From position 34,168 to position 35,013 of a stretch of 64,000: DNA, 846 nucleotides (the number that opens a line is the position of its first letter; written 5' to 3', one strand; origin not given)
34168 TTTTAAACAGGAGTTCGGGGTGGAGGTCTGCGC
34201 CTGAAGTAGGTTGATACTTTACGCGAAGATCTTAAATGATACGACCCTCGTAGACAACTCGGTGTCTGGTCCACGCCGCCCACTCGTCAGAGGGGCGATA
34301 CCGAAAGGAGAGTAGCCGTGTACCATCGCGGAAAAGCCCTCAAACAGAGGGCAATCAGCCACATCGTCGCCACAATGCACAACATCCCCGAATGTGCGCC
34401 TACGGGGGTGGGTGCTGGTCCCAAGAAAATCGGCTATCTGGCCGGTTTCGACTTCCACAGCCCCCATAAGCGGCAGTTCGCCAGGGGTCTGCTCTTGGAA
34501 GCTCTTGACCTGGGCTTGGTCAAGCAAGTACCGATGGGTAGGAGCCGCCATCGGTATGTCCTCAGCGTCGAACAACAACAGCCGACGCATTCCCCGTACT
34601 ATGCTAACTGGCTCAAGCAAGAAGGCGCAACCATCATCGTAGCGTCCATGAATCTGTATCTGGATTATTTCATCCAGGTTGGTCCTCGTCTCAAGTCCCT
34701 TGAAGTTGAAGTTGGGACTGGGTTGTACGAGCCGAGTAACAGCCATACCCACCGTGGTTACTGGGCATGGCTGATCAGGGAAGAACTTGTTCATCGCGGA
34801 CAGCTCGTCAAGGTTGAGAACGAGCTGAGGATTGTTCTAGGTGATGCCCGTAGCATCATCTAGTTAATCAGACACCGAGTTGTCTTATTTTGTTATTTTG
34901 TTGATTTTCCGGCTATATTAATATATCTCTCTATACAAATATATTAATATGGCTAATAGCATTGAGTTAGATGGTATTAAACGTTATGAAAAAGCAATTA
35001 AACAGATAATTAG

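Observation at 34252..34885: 634-bp GC-rich island flanked by perfect 17-bp inverted repeats carrying a single 181-aa ORF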

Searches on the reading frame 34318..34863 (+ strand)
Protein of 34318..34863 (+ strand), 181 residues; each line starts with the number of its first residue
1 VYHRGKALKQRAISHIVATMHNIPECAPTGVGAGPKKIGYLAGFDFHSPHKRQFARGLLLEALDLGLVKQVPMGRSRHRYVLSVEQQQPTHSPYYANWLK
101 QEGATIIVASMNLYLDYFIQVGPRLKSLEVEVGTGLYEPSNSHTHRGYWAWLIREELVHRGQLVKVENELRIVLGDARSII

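Call 6: search_protein_families(library=pfam, proteins=[window:34318-34863:+], max_evalue=1)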
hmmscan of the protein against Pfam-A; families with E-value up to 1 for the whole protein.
window:34318-34863:+ (181 aa): 1 family
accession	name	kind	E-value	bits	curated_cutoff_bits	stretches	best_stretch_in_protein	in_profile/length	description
PF15525.12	DUF4652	-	0.38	10.9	23.3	1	75-111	91-127/194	Domain of unknown function (DUF4652)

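Call 8: search_protein_families(library=phrogs, proteins=[window:34318-34863:+], max_evalue=0.01)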
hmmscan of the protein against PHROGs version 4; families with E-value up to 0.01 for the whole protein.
window:34318-34863:+ (181 aa): 0 families

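Call 12: find_homologous_proteins(query=window:34318-34863:+, max_evalue=0.001)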
Query window:34318-34863:+ (181 aa): 1 proteins with E <= 0.001 among 81 candidates.
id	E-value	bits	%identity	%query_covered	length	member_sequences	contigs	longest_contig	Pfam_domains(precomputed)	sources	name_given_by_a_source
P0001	3.6e-105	368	100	90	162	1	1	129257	-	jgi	jgi:hypothetical protein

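Call 15: find_encoding_contigs(protein=P0001, flank=10000)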
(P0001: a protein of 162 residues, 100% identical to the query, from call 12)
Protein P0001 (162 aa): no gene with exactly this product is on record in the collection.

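Call 19: find_related_loci(query=window:34318-34863:+, collection=viral_contigs, flank=10000)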
Query window:34318-34863:+ (181 aa) in viral_contigs; peptide patterns used: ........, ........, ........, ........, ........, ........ (x = any residue, [..] = any of these).
10 stretches matched a pattern, but none encodes a relative of the query by tblastn (E <= 1e-3).

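Call 22: search_protein_representatives(protein=window:34318-34863:+)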
Query: 181 residues. Proteins with E-value up to 0.001 (for the whole library): 4; up to 1e-10: 4; up to 1e-30: 3. The best 4 are listed.
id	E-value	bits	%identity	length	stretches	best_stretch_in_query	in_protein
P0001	1.1e-105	367.5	100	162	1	20-181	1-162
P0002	3.9e-37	144.2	47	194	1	3-169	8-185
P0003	3.4e-35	137.9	46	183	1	1-163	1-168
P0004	5.1e-24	101.4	42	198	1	2-160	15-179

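Call 25: find_encoding_contigs(protein=P0002, flank=10000)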
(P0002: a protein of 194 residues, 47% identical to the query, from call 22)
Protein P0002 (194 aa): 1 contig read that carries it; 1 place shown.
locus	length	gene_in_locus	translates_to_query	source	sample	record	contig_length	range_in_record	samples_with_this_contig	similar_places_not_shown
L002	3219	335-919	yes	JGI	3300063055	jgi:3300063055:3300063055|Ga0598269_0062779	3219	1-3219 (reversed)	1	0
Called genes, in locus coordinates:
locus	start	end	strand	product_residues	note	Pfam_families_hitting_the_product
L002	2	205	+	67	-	?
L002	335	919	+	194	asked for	-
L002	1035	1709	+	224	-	PF00149:Metallophos, PF12850:Metallophos_2 (faint)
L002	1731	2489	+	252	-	-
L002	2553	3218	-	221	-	?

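Call 26: find_encoding_contigs(protein=P0003, flank=10000)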
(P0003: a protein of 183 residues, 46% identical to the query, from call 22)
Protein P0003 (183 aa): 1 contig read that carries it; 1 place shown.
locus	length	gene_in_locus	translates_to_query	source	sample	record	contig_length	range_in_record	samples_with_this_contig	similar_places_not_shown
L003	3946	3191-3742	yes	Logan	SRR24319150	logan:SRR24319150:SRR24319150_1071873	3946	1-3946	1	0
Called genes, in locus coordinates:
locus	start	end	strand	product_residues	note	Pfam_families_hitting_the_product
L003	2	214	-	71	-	?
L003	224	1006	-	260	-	-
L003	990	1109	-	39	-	-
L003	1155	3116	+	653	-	PF22745:Nlig-Ia, PF01653:DNA_ligase_aden, PF03120:OB_DNA_ligase, PF14520:HHH_5 (faint), PF12826:HHH_2, PF00533:BRCT (weak), PF12738:PTCB-BRCT (weak)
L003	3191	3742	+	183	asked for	-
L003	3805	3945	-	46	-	?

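Call 27: find_encoding_contigs(protein=P0004, flank=10000)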
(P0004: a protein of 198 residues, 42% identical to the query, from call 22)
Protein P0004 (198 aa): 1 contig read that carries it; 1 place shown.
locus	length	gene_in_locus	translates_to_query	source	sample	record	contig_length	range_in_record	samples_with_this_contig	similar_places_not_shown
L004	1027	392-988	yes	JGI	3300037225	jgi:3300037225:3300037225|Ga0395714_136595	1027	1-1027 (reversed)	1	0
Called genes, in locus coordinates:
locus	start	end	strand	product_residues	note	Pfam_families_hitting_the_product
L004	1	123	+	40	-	?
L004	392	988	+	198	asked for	-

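Call 35: search_solved_structures(query=A1, max_evalue=10, show_alignments=2)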
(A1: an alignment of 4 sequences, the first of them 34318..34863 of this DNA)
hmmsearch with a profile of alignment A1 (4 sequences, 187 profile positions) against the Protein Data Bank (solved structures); distinct sequences matched with E-value up to 10: 5.
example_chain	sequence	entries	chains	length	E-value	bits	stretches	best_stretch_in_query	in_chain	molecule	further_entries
8pkn_A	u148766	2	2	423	1.2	12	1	47-136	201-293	3-hydroxy-3-methylglutaryl-coenzyme A reductase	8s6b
2q1l_A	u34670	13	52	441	1.3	11.9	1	47-136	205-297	3-hydroxy-3-methylglutaryl-coenzyme A reductase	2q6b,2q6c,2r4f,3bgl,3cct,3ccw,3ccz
3asp_A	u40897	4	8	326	1.4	11.9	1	30-60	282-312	Capsid protein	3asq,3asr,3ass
3ast_A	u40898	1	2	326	1.4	11.9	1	30-60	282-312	Capsid protein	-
1dq8_A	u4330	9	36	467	1.5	11.8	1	47-136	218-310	PROTEIN (HMG-COA REDUCTASE) | HMG-COA REDUCTASE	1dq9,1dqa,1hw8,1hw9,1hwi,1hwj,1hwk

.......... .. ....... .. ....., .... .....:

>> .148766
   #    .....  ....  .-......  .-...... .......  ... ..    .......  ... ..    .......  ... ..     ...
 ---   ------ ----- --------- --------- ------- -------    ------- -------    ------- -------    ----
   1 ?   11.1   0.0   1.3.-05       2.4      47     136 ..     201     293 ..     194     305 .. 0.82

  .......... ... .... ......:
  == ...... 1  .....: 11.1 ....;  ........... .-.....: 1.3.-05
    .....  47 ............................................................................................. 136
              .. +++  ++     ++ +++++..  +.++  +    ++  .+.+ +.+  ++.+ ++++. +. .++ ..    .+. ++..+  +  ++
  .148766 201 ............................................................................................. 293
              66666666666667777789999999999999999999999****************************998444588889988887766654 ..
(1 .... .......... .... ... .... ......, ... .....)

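Call 43: predict_structure(alignment_id=A1)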
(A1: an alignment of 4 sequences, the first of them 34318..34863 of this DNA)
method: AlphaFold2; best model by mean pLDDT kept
length: 181 residues; sequences in the alignment: 4
mean_pLDDT: 84.6   pTM: 0.82
mean pLDDT of the five models: 84.6, 79.3, 78.1, 77.9, 61.3
residues with pLDDT >= 90: 101; 70-90: 54; 50-70: 17; < 50: 9
segments of 3 or more residues with pLDDT < 50: 143-145, 176-181
pLDDT, mean of each block of 10 residues (from residue 1): 92 93 90 92 89 83 91 85 70 80 95 94 90 81 61 92 90 59 33
secondary structure, 60 per line:
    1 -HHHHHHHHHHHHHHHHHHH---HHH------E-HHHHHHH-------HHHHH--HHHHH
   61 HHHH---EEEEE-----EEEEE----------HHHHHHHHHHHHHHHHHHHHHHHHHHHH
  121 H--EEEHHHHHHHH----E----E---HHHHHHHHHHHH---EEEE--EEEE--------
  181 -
elements in order: H2-20 H35-41 H49-53 H56-64 E68-72 E78-82 H93-121 E124-126 H127-134 H148-159 E163-166 E169-172

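Call 47: search_protein_families(library=pfam, alignment_id=A1, max_evalue=1)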
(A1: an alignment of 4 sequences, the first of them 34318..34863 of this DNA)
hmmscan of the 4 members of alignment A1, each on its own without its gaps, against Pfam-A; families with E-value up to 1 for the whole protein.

A. member 1, window:34318-34863:+ (181 aa): 1 family
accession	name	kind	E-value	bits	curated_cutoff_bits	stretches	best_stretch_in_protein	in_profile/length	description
PF15525.12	DUF4652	-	0.38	10.9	23.3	1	75-111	91-127/194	Domain of unknown function (DUF4652)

B. families by the number of members that match (of 4 scanned): 3 families
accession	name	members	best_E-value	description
PF21247.3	Fic-like_C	1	0.028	Filamentation induced by cAMP protein Fic-like, C-terminal domain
PF21936.2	Pcf11_C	1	0.22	Pcf11, C-terminal domain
PF15525.12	DUF4652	1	0.38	Domain of unknown function (DUF4652)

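Call 50: find_homologous_proteins(query=A1, max_evalue=0.001)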
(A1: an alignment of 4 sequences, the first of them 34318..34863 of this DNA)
Query A1 (4 sequences) (181 aa, profile of the alignment): 6 proteins with E <= 0.001 among 2525 candidates.
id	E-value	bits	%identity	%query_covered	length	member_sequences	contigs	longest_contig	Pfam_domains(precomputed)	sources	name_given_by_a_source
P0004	1.1e-85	304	41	87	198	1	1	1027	-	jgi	jgi:hypothetical protein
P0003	5.1e-85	302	45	89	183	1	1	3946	-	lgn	-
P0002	1.2e-83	297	44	92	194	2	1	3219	-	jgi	jgi:hypothetical protein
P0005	8.2e-75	269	44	92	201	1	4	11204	-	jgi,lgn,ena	-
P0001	4.2e-68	247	100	90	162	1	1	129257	-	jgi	jgi:hypothetical protein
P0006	2.3e-65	238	47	89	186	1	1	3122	-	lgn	-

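Call 51: find_encoding_contigs(protein=P0005, flank=10000)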
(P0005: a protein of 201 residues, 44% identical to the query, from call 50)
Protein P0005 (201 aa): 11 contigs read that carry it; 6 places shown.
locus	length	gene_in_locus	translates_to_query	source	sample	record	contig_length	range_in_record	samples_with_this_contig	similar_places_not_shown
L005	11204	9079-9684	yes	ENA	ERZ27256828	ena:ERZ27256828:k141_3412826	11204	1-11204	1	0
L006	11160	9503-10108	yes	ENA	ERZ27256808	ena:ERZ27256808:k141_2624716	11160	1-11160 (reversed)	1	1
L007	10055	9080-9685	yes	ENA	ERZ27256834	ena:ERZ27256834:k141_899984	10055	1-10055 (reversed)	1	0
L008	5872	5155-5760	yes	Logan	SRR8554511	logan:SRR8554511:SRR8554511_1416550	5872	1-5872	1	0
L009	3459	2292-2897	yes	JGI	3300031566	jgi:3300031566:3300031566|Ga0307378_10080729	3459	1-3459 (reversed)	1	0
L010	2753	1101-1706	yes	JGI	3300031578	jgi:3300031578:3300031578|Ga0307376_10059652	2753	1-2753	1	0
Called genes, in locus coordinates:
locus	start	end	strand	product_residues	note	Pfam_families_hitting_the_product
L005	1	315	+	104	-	?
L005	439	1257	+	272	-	-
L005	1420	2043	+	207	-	-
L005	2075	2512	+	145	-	-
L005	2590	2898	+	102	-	-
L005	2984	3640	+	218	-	-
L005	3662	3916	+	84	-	-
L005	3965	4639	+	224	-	-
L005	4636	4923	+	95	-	-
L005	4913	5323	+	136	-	-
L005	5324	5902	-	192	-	PF28597:T2SSF_N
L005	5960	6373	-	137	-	-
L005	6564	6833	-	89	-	-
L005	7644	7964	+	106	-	-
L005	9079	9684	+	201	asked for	-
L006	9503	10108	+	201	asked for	-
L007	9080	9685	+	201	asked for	-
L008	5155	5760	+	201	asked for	-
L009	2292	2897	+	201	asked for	-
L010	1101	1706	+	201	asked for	-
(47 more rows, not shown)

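Call 52: find_encoding_contigs(protein=P0006, flank=10000)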
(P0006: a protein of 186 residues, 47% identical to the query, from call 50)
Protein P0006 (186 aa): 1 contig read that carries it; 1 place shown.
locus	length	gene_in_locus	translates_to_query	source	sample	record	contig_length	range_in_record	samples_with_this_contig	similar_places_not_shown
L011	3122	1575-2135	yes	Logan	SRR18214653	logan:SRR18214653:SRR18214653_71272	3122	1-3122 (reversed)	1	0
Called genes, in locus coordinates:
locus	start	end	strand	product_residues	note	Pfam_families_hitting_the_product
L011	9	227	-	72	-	-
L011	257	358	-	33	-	-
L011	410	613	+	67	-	-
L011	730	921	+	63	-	-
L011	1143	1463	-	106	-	-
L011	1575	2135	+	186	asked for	-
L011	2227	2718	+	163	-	-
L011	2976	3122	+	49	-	?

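Call 58: fold_search(model_id=the predicted structure, library=pdb)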
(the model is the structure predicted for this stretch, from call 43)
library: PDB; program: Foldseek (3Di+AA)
matches with E <= 10: 861; with E <= 0.001: 0
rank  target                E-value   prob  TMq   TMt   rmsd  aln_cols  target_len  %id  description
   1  2ply_A                7.7e-03  0.90  0.31  0.27  15.6       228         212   11  Structure of the mRNA binding fragment of elongation factor SelB in complex with SECIS RNA. (released 2007-11-06)
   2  9zd6_A                9.7e-03  0.80  0.26  0.14  16.7       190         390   14  Bacterial interstrand DNA crosslink glycosylase AlkX/YcaQ bound to DNA (released 2026-01-14)
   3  2uwm_A                1.7e-02  0.85  0.30  0.28  15.4       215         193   10  C-TERMINAL DOMAIN(WH2-WH4) OF ELONGATION FACTOR SELB IN COMPLEX WITH SECIS RNA (released 2007-05-08)
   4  7shk_A                1.8e-02  0.95  0.35  0.10  19.7       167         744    8  Structure of Xenopus laevis CRL2Lrr1 (State 1) (released 2021-12-08)
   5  1lva                  2.1e-02  0.69  0.24  0.18  15.6       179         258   15  Crystal structure of a C-terminal fragment of Moorella thermoacetica elongation factor SelB (released 2002-08-21)
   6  9rvy_C                2.4e-02  0.69  0.27  0.31  20.5       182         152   10  Egalitarian-BicD in complex with K10 TLS RNA (Structure A) (released 2026-03-25)
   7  5u8j_A                2.9e-02  0.66  0.27  0.28  14.5       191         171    9  Crystal structure of a protein of unknown function ECL_02571 involved in membrane biogenesis from Enterobacter cloacae (released 2017-01-18)
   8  8ij1_A                3.1e-02  0.92  0.31  0.09  17.0       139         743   10  Protomer 1 and 2 of the asymmetry trimer of the Cul2-Rbx1-EloBC-FEM1B ubiquitin ligase complex (released 2024-02-28)
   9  8ity_P                3.5e-02  0.60  0.29  0.23  18.3       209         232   12  human RNA polymerase III pre-initiation complex closed DNA 1 (released 2023-06-07)
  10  1wsu_D                4.1e-02  0.92  0.32  0.44  12.0       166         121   10  C-terminal domain of elongation factor selB complexed with SECIS RNA (released 2005-01-25)
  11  2uwm_B                5.2e-02  0.63  0.29  0.26  15.3       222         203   11  C-TERMINAL DOMAIN(WH2-WH4) OF ELONGATION FACTOR SELB IN COMPLEX WITH SECIS RNA (released 2007-05-08)
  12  9rw3_C                5.2e-02  0.54  0.28  0.31  21.3       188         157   10  Egalitarian-BicD in complex with hSL1 of the hairy localization element (Structure A) (released 2026-03-25)
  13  5u8j_D                5.5e-02  0.80  0.30  0.34  15.2       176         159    8  Crystal structure of a protein of unknown function ECL_02571 involved in membrane biogenesis from Enterobacter cloacae (released 2017-01-18)
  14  6tut_P                5.8e-02  0.38  0.25  0.23  15.9       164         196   17  Cryo-EM structure of the RNA Polymerase III-Maf1 complex (released 2020-02-19)
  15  1wsu_B                6.2e-02  0.97  0.29  0.41   8.5       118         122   11  C-terminal domain of elongation factor selB complexed with SECIS RNA (released 2005-01-25)
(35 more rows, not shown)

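Call 67: search_dna_similar(query=window:34318-34863:+, collection=phages, mode=protein, max_evalue=0.01)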
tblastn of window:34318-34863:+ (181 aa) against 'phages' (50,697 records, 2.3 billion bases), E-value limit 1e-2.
No match.
